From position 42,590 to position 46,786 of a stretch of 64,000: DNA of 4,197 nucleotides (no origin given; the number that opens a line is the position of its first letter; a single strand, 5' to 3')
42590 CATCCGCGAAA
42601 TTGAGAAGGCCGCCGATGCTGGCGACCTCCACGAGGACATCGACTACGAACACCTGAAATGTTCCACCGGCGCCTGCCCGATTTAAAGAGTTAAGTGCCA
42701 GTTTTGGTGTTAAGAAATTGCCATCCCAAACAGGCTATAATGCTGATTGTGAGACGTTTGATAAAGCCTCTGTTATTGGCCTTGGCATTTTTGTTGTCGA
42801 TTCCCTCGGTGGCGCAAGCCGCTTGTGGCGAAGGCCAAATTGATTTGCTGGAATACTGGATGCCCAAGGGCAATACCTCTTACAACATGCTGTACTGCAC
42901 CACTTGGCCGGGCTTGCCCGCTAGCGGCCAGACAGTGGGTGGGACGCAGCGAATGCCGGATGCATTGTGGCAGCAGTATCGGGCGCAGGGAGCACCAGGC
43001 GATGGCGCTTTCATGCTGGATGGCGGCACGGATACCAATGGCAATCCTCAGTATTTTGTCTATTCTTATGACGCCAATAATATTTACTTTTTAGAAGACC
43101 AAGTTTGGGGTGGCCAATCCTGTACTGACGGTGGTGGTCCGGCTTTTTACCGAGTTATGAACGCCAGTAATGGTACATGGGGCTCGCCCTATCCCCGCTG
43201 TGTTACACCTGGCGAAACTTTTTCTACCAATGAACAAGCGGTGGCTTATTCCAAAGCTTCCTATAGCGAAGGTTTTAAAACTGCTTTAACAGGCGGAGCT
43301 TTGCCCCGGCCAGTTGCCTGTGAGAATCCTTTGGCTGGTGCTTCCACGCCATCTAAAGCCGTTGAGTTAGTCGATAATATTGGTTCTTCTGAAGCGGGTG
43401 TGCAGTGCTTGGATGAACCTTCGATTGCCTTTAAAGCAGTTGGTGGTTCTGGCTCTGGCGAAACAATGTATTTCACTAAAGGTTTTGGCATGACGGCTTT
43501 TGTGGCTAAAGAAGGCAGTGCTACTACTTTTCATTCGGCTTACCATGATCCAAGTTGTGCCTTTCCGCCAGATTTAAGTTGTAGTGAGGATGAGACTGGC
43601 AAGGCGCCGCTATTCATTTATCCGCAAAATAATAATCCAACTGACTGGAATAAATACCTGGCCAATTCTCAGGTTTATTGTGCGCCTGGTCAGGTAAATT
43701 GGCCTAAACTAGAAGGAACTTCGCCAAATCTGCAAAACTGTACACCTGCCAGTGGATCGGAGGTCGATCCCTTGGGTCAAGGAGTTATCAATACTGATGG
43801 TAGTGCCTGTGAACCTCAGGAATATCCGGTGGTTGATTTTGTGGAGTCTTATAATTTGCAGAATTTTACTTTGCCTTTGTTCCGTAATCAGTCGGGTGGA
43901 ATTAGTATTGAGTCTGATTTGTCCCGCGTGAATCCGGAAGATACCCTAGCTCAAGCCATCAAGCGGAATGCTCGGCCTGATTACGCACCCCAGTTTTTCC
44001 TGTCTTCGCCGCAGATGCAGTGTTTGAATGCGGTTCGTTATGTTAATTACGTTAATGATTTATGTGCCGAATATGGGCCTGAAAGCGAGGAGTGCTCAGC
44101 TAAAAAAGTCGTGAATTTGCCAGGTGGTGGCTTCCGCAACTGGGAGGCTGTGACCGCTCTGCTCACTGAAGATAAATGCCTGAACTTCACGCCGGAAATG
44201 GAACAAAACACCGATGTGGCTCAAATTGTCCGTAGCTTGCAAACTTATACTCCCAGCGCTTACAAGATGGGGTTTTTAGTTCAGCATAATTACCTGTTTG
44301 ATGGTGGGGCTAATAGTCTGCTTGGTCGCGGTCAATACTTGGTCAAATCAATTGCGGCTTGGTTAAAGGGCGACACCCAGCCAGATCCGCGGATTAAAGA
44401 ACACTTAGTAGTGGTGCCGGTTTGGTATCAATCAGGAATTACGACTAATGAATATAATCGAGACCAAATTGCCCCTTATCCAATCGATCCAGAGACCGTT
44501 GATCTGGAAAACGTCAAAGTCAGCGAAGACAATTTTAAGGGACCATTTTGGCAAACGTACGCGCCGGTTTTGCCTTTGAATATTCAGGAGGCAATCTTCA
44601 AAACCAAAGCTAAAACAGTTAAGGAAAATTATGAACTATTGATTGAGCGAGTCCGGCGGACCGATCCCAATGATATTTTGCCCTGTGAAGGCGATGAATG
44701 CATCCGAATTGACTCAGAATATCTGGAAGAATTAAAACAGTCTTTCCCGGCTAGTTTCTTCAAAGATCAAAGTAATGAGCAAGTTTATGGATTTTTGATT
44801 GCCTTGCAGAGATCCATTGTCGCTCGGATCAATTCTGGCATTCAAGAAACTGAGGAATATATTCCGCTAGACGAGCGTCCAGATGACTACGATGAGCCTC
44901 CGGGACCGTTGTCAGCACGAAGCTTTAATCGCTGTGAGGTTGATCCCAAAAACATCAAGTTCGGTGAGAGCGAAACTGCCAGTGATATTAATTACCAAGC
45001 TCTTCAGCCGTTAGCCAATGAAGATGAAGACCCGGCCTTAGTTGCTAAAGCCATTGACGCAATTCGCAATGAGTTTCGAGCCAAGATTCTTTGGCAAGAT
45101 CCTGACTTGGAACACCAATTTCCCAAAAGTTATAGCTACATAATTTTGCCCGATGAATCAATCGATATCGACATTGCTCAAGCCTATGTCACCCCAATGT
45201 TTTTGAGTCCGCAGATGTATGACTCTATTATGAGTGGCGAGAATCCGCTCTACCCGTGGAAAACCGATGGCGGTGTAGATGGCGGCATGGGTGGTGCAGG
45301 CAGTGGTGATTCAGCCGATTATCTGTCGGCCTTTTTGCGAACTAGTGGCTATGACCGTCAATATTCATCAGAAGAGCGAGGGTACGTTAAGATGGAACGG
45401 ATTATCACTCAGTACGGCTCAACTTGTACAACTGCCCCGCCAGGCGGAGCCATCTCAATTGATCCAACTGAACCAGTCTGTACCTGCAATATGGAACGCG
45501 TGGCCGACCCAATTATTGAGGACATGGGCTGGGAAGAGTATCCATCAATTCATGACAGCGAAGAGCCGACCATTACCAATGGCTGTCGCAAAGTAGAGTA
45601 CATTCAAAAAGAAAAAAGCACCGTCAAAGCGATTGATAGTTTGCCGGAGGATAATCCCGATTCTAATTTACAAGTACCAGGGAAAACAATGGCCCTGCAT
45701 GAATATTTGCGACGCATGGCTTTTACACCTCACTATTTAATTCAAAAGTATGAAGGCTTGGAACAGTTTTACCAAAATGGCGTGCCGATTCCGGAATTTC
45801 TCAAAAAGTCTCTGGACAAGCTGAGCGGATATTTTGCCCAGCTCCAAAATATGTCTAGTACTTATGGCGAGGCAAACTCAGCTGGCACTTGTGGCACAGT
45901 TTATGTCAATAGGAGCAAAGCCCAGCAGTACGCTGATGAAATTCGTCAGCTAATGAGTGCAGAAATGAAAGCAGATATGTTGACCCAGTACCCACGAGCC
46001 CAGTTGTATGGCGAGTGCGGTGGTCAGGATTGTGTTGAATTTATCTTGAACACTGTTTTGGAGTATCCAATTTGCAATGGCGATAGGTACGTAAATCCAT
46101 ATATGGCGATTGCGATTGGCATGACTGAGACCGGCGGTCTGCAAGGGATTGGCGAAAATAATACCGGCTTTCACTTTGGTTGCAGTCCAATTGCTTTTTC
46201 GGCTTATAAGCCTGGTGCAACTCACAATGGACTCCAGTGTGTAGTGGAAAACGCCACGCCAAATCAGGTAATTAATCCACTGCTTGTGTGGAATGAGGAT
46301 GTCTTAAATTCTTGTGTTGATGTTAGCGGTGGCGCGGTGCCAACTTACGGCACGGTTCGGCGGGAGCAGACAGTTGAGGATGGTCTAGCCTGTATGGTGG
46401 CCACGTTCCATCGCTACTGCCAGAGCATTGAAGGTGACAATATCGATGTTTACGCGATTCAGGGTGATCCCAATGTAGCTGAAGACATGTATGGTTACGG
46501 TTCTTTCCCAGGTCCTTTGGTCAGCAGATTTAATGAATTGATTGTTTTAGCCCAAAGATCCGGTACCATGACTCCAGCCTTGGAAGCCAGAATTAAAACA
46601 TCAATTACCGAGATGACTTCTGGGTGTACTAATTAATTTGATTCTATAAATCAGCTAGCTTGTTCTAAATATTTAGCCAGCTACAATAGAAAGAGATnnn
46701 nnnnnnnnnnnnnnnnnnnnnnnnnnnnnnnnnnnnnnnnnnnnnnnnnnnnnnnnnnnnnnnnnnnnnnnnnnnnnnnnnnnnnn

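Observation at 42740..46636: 1.3k-residue secreted Cys-rich protein with no recognisable domains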

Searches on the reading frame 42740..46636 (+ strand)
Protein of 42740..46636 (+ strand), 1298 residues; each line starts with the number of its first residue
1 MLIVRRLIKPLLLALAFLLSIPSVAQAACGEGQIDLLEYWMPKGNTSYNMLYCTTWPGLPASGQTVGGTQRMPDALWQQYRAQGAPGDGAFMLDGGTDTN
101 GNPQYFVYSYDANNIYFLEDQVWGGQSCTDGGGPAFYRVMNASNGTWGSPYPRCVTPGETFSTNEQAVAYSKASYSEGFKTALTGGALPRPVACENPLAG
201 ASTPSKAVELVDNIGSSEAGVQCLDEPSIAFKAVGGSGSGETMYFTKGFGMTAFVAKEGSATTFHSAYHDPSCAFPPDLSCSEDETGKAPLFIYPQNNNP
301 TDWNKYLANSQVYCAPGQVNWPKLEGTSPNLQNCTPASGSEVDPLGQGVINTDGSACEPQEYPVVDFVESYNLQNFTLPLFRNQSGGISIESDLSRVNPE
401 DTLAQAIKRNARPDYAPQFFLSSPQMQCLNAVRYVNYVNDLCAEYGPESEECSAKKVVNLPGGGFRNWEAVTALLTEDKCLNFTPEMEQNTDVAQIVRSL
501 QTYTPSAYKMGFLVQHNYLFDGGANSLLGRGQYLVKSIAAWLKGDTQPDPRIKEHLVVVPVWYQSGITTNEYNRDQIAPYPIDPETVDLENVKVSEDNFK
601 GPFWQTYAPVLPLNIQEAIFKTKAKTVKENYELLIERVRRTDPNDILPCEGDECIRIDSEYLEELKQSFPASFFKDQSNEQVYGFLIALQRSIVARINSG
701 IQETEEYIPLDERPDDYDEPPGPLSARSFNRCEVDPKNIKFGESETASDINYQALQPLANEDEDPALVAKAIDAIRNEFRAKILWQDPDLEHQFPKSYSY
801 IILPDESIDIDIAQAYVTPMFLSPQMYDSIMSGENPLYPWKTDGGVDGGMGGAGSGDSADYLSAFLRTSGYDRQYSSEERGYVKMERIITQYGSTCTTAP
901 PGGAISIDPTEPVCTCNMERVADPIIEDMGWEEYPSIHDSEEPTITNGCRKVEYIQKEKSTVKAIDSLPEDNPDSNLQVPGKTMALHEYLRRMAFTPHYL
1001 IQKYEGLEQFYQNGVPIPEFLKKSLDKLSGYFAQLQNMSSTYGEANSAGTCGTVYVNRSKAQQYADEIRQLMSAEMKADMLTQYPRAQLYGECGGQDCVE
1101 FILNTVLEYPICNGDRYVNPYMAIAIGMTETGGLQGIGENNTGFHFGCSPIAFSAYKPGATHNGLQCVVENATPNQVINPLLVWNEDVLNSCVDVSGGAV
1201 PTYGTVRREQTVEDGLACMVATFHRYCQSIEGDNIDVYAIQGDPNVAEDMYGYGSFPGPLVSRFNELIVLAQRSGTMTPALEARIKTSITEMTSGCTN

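Call 5: search_protein_families(library=pfam, proteins=[window:42740-46636:+], max_evalue=0.01)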
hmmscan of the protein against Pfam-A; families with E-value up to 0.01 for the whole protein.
window:42740-46636:+ (1298 aa): 0 families

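Call 8: find_homologous_proteins(query=window:42740-46636:+, max_evalue=0.001)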
Query window:42740-46636:+ (1298 aa): 19 proteins with E <= 0.001 among 8000 candidates.
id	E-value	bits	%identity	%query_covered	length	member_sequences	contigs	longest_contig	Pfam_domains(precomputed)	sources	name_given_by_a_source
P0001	0.0e+0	3015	98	100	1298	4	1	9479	-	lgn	-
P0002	0.0e+0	1883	79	77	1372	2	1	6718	-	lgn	-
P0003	0.0e+0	1432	50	98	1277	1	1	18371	-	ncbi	-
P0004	0.0e+0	1244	46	100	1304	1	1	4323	-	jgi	jgi:hypothetical protein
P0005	0.0e+0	1077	43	98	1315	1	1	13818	-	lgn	-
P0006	2.3e-250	852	42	80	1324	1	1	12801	-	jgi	-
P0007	2.7e-237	809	39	98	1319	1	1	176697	-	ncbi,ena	-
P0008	5.6e-221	755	41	78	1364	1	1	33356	PF00150.25,PF11790.15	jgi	jgi:hypothetical protein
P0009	6.5e-214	731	40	84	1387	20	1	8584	-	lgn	-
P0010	1.2e-186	641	34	97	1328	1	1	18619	-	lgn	-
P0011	6.5e-149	516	35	73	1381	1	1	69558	-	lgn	-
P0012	3.9e-136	474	39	56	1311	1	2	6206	-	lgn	-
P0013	2.2e-125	438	32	77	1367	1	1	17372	-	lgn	-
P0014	5.2e-113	397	34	56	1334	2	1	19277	-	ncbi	-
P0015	8.1e-107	376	34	56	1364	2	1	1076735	-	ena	-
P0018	7.1e-84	300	31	56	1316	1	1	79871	PF00150.25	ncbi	-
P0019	1.1e-83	300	32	56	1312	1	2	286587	PF00150.25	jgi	jgi:hypothetical protein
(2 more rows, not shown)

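Call 9: search_protein_families(library=ncbifam, proteins=[window:42740-46636:+], max_evalue=1)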
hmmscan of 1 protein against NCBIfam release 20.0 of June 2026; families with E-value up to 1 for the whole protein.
window:42740-46636:+ (1298 aa): 0 families

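Call 10: search_solved_structures(query=window:42740-46636:+, max_evalue=1)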
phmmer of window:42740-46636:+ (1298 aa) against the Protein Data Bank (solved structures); distinct sequences matched with E-value up to 1: 1.
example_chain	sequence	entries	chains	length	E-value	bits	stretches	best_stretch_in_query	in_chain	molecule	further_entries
9ynu_A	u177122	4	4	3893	0.27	11.8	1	556-680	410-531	Non-specific serine/threonine protein kinase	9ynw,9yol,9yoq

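Call 13: search_protein_families(library=pfam, alignment_id=A1, max_evalue=0.01)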
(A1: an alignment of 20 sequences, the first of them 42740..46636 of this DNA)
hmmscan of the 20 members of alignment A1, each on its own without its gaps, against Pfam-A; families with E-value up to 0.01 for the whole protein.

A. member 1, window:42740-46636:+ (1298 aa): 0 families

B. families by the number of members that match (of 20 scanned): 2 families
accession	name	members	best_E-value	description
PF00150.24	Cellulase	5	1.7e-06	Cellulase (glycosyl hydrolase family 5)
PF11790.14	Glyco_hydro_cc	1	0.00014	Glycosyl hydrolase catalytic core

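Call 14: find_related_loci(query=A1, collection=genome_contigs, flank=8000)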
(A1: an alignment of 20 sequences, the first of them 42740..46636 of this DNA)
Query A1 (1298 aa) in genome_contigs; peptide patterns used: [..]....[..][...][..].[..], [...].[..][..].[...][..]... (x = any residue, [..] = any of these).
26 stretches matched a pattern; 4 encode a relative of the query (tblastn E <= 1e-3); 4 distinct loci.
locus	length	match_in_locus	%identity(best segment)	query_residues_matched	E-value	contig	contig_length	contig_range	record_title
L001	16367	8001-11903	50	1-1296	0e+0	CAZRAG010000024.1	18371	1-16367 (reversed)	MAG TPA_asm: uncultured Pseudomonadales bacterium isolate SRP093185_co1_24 genome assembly, contig: NODE_1928_length_183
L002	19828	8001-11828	39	22-1292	0e+0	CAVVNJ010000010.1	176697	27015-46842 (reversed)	MAG: Candidatus Woesebacteria bacterium isolate MFD05674.bin.2.125 genome assembly, contig: contig_74650, whole genome s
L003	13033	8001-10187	31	290-1013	2e-93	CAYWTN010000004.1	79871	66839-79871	MAG TPA_asm: uncultured Pseudomonadales bacterium isolate SRP344714_co1_151 genome assembly, contig: NODE_701_length_798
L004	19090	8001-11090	40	176-1219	0e+0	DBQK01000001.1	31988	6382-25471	MAG TPA_asm: Patescibacteria group bacterium UBA1396 UBA1396_contig_6165, whole genome shotgun sequence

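Call 71: find_encoding_contigs(protein=window:42740-46636:+, flank=3000, max_places=3)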
Protein window:42740-46636:+ (1298 aa): 1 contig read that carries it; 1 place shown.
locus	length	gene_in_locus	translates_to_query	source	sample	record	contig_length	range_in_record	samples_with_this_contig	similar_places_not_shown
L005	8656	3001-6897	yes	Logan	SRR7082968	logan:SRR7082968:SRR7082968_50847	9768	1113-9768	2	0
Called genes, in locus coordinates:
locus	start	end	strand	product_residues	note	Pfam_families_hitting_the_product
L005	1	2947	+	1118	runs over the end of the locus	PF21995:RNR-II_ins_dom, PF02867:Ribonuc_red_lgC (faint)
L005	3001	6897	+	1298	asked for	-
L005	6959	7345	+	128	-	-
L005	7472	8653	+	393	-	PF02540:NAD_synthase (weak), PF03054:tRNA_Me_trans, PF20259:tRNA_Me_trans_M, PF20258:tRNA_Me_trans_C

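Call 72: find_encoding_contigs(protein=P0015, flank=8000, max_places=2)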
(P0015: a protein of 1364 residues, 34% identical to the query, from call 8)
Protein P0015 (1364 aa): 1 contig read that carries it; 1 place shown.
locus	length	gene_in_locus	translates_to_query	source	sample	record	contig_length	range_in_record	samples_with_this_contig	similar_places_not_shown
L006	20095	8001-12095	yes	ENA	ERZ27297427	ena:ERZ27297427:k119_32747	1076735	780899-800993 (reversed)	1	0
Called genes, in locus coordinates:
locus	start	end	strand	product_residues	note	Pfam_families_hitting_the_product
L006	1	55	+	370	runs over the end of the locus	PF01757:Acyl_transf_3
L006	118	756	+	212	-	PF13189:Cytidylate_kin2 (weak), PF13238:AAA_18, PF13207:AAA_17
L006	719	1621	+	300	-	-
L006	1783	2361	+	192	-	-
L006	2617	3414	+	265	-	-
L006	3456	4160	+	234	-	-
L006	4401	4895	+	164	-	PF22811:Zn_ribbon_NrdR, PF03477:ATP-cone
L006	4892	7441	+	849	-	PF17975:RNR_Alpha (faint), PF21995:RNR-II_ins_dom, PF02867:Ribonuc_red_lgC (faint)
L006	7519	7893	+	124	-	-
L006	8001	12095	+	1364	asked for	-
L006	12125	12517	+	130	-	-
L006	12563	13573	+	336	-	-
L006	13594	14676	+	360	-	PF02540:NAD_synthase (weak), PF03054:tRNA_Me_trans, PF20259:tRNA_Me_trans_M, PF20258:tRNA_Me_trans_C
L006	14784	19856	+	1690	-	PF01435:Peptidase_M48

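Call 75: search_protein_families(library=phrogs, max_evalue=0.01, proteins=[window:42740-46636:+])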
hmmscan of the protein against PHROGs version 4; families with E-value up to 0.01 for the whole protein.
window:42740-46636:+ (1298 aa): 0 families

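Call 78: find_encoding_contigs(protein=P0002, flank=5000, max_places=2)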
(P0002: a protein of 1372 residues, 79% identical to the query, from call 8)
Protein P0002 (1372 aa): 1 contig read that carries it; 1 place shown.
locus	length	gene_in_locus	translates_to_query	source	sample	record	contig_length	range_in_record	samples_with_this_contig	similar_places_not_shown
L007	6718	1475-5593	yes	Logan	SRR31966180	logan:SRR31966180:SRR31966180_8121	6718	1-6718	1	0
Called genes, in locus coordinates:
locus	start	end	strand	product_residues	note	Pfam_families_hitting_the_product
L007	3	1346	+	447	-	?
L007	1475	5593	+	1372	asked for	-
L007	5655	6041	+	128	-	-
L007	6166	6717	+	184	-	?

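Call 82: find_encoding_contigs(protein=P0006, flank=6000, max_places=2)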
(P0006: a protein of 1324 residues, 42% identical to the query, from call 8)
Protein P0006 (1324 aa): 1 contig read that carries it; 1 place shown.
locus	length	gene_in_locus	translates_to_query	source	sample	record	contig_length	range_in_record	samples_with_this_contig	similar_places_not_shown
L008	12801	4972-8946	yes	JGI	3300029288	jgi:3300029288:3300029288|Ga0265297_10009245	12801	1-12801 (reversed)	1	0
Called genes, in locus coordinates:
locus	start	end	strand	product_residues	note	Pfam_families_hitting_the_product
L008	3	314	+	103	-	?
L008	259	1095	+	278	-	-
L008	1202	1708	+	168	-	-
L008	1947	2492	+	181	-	PF22811:Zn_ribbon_NrdR, PF03477:ATP-cone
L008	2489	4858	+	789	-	PF21995:RNR-II_ins_dom, PF02867:Ribonuc_red_lgC (faint)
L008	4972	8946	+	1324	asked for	-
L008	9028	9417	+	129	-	-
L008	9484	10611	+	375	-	PF02540:NAD_synthase (faint), PF03054:tRNA_Me_trans, PF20259:tRNA_Me_trans_M, PF20258:tRNA_Me_trans_C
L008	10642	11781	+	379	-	-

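Call 83: find_encoding_contigs(protein=P0001, flank=4000, max_places=2)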
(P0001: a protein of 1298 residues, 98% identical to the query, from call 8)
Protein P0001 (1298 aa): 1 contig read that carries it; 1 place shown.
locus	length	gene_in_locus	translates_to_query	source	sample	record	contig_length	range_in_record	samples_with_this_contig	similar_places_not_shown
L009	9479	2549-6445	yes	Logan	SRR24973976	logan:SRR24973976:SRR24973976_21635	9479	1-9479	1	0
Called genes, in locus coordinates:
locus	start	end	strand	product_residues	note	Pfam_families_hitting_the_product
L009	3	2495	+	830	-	?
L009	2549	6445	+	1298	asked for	-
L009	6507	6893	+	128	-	-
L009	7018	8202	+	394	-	PF02540:NAD_synthase (weak), PF03054:tRNA_Me_trans, PF20259:tRNA_Me_trans_M, PF20258:tRNA_Me_trans_C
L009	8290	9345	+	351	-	-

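Call 91: search_protein_families(library=ncbifam, alignment_id=A1, max_evalue=0.01)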
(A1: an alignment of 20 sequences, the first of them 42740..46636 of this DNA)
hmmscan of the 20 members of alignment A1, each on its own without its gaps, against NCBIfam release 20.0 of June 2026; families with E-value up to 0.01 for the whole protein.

A. member 1, window:42740-46636:+ (1298 aa): 0 families

B. families by the number of members that match (of 20 scanned): 0 families

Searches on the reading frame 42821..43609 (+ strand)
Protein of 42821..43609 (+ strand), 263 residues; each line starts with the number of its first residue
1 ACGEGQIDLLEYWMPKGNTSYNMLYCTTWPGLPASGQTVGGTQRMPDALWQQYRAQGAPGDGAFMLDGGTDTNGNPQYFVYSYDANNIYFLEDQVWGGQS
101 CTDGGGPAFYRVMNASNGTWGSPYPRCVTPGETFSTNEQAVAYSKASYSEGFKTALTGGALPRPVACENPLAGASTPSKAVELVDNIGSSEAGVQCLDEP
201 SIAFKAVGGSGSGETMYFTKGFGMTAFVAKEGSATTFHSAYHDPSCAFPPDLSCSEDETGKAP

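Call 45: search_solved_structures(query=A3, max_evalue=10)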
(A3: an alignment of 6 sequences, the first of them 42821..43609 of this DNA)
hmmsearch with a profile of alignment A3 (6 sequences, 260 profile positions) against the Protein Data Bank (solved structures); distinct sequences matched with E-value up to 10: 0.

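Call 55: find_homologous_proteins(query=A3, max_evalue=0.01)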
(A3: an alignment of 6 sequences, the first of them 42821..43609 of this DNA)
Query A3 (6 sequences): 8000 candidates shared short words with the query, none scored E <= 0.01.

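Call 70: search_protein_families(library=pfam, max_evalue=1, proteins=[window:42821-43609:+])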
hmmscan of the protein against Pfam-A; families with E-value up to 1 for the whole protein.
seq(263 aa): 0 families

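Call 85: find_related_loci(query=A3, collection=metagenome_contigs, flank=5000)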
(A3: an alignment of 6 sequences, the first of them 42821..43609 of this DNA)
Query A3 (263 aa) in metagenome_contigs; peptide patterns used: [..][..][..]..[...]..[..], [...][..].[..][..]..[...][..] (x = any residue, [..] = any of these).
387 stretches matched a pattern; 1 encode a relative of the query (tblastn E <= 1e-3); 1 distinct loci.
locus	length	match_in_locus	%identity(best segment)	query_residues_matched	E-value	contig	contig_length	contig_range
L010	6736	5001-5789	98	1-263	2e-179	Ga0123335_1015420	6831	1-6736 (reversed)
